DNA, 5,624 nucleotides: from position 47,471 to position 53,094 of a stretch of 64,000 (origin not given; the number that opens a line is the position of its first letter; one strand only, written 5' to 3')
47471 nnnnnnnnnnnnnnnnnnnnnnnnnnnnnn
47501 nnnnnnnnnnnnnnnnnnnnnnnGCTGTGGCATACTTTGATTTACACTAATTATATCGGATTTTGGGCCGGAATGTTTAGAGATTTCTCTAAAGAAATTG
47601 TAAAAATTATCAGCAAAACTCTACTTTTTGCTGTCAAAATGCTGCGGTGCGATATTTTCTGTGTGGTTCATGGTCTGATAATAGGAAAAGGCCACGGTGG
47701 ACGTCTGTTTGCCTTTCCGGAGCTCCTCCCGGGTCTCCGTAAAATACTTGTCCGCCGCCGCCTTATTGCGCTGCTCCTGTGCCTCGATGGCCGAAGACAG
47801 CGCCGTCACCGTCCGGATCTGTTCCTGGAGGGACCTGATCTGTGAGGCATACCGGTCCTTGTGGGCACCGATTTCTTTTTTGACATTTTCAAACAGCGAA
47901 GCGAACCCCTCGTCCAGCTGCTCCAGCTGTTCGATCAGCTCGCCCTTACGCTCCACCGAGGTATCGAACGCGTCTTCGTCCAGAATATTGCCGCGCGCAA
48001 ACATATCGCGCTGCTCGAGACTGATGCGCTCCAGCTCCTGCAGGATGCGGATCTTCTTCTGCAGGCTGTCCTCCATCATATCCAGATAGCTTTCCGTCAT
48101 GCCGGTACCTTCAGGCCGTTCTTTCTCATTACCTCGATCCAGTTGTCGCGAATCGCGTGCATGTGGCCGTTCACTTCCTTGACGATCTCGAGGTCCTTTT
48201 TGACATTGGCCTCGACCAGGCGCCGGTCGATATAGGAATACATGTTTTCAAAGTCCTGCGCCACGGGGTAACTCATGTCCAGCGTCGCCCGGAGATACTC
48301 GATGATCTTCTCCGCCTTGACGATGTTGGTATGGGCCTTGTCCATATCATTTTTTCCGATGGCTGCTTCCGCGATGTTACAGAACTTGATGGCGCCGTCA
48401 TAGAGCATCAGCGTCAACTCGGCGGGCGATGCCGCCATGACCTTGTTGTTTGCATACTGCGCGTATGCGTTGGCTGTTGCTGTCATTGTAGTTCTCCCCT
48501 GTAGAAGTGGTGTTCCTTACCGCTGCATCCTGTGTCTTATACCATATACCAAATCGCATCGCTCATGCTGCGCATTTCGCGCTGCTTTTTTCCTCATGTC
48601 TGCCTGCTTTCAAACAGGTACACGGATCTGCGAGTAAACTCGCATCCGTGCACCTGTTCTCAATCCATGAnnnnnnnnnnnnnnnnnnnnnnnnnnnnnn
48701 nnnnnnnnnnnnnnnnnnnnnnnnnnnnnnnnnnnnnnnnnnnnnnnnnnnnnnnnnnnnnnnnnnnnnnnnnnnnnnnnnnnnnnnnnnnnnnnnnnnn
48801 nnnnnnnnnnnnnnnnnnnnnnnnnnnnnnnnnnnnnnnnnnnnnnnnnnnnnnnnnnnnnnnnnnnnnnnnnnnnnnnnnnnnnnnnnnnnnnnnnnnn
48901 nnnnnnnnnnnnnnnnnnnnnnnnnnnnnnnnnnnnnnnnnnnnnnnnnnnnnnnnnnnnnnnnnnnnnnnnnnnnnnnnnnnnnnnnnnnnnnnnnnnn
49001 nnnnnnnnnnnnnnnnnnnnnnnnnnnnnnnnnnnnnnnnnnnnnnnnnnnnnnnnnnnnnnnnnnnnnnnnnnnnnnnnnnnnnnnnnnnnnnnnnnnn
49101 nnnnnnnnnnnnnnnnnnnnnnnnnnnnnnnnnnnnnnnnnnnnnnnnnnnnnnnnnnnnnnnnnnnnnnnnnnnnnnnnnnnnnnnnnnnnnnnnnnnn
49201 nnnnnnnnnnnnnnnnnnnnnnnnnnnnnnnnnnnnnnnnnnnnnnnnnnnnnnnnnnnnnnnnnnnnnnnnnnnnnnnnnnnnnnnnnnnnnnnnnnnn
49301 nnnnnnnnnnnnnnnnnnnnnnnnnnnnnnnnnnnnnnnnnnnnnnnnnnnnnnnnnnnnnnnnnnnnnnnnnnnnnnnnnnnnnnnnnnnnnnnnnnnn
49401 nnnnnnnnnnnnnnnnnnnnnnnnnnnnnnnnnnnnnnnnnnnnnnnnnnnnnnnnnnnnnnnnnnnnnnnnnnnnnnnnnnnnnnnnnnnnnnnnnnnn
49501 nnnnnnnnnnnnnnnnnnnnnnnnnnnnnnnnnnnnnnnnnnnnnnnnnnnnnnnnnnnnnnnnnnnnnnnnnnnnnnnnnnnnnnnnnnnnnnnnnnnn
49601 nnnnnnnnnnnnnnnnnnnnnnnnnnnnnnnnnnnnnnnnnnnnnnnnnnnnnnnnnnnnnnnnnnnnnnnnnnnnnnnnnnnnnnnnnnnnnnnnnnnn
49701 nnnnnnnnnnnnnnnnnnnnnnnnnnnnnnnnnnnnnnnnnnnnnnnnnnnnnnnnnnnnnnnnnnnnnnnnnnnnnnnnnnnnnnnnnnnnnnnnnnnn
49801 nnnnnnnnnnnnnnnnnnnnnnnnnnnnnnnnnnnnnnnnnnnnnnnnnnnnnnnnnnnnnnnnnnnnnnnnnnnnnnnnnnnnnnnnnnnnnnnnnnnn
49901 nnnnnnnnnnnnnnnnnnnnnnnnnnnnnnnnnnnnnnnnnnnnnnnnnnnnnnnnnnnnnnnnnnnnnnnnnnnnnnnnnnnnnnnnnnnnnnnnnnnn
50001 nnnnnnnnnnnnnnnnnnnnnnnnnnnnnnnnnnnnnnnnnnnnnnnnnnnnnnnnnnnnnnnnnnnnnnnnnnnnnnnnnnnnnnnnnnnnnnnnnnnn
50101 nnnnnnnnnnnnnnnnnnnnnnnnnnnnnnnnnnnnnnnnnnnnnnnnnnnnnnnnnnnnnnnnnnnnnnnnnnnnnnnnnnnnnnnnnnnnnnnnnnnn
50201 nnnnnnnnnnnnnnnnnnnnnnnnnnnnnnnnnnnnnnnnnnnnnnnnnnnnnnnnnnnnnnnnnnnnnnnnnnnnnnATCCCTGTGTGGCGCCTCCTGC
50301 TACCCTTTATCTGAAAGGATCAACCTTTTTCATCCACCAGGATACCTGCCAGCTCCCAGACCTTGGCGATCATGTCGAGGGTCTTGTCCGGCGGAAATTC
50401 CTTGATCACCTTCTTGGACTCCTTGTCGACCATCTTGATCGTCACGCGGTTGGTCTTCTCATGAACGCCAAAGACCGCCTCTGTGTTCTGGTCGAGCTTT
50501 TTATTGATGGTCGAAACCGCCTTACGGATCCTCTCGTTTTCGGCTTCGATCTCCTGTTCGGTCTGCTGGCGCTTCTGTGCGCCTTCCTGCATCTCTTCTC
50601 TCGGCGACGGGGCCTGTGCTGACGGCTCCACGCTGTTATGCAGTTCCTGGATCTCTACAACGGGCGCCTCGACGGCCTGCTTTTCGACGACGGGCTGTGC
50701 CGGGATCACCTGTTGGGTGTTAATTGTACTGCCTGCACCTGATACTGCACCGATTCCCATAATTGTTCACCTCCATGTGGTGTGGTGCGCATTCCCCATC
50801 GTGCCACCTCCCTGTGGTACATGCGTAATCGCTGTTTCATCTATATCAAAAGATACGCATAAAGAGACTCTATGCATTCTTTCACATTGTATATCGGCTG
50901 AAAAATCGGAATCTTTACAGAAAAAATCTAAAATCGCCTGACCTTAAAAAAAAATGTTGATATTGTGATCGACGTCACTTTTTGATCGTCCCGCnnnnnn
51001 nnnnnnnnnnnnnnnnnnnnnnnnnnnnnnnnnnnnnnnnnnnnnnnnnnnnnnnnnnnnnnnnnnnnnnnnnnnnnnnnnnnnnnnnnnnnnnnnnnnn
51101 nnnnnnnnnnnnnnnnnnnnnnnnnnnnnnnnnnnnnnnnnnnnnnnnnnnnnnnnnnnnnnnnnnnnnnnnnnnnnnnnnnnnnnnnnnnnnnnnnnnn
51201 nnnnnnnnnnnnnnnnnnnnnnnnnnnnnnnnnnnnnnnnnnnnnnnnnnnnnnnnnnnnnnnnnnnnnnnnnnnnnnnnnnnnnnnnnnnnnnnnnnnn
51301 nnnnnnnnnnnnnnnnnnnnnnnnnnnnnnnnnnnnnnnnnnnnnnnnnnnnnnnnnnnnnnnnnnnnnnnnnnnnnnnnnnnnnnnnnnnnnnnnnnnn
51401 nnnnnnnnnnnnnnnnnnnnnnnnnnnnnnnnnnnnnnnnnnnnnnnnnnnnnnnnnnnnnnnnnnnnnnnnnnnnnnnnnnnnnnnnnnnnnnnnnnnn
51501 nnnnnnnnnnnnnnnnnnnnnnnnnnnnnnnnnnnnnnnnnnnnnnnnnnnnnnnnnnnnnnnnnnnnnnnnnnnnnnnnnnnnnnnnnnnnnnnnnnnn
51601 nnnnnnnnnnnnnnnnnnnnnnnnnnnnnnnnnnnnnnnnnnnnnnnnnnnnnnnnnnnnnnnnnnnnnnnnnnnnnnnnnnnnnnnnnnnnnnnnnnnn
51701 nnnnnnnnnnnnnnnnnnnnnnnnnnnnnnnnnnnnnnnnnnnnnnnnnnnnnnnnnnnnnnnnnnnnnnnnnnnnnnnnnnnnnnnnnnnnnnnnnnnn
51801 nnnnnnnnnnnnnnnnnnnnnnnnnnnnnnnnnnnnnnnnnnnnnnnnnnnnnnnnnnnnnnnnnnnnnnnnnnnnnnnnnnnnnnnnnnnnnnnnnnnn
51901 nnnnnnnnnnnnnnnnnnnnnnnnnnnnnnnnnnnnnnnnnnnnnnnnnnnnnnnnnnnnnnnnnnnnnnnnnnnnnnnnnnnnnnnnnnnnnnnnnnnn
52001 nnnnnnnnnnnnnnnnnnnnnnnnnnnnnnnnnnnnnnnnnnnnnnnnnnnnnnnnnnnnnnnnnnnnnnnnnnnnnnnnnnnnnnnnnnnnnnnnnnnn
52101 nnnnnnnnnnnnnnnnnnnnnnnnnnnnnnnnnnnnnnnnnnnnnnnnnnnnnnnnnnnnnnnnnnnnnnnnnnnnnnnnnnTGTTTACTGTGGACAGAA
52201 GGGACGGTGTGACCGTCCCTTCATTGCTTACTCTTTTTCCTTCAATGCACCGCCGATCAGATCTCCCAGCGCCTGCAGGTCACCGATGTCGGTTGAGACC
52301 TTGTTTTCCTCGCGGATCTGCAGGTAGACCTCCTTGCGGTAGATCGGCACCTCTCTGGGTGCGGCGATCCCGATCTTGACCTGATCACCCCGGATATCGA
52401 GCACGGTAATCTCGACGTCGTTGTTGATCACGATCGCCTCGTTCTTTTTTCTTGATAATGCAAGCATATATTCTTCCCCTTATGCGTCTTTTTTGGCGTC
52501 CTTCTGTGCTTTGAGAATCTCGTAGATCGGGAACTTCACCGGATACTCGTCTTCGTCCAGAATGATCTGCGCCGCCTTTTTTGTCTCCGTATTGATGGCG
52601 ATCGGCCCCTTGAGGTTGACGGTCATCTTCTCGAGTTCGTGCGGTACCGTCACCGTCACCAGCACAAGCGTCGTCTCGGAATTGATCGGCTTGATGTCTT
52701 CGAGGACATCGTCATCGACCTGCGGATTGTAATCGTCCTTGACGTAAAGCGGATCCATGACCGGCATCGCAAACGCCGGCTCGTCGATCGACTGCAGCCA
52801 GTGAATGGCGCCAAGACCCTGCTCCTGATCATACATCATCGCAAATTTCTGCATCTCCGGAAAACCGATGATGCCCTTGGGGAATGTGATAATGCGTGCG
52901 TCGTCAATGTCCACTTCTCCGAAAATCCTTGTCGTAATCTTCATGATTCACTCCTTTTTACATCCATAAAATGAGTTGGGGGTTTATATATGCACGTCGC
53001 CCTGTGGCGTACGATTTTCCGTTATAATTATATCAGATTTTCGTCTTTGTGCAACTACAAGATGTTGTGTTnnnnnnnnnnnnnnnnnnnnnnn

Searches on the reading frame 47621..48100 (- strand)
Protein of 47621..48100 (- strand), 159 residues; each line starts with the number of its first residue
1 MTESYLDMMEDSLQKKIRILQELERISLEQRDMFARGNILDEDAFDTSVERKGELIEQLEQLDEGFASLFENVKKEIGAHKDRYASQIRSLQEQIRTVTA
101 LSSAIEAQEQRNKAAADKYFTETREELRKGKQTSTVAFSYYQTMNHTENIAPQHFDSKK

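Call 8: search_protein_families(library=pfam, proteins=[window:47621-48100:-])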
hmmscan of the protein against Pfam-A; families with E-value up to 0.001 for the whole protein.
window:47621-48100:- (159 aa): 1 family
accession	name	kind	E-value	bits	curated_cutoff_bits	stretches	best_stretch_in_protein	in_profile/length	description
PF05130.17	FlgN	-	4e-07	31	30.5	1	9-127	6-126/147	FlgN protein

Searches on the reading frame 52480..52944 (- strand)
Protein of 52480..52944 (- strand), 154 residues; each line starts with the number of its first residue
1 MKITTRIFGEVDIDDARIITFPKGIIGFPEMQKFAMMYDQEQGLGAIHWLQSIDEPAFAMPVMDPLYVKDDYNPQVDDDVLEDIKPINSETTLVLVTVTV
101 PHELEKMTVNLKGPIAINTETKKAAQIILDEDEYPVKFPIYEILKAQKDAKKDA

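Call 8: search_protein_families(library=pfam, proteins=[window:52480-52944:-])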
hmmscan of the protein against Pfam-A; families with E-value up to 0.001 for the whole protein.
window:52480-52944:- (154 aa): 1 family
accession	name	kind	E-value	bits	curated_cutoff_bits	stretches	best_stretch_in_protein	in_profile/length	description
PF02623.20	FliW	-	2.4e-40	137.6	25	1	19-140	1-122/122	FliW protein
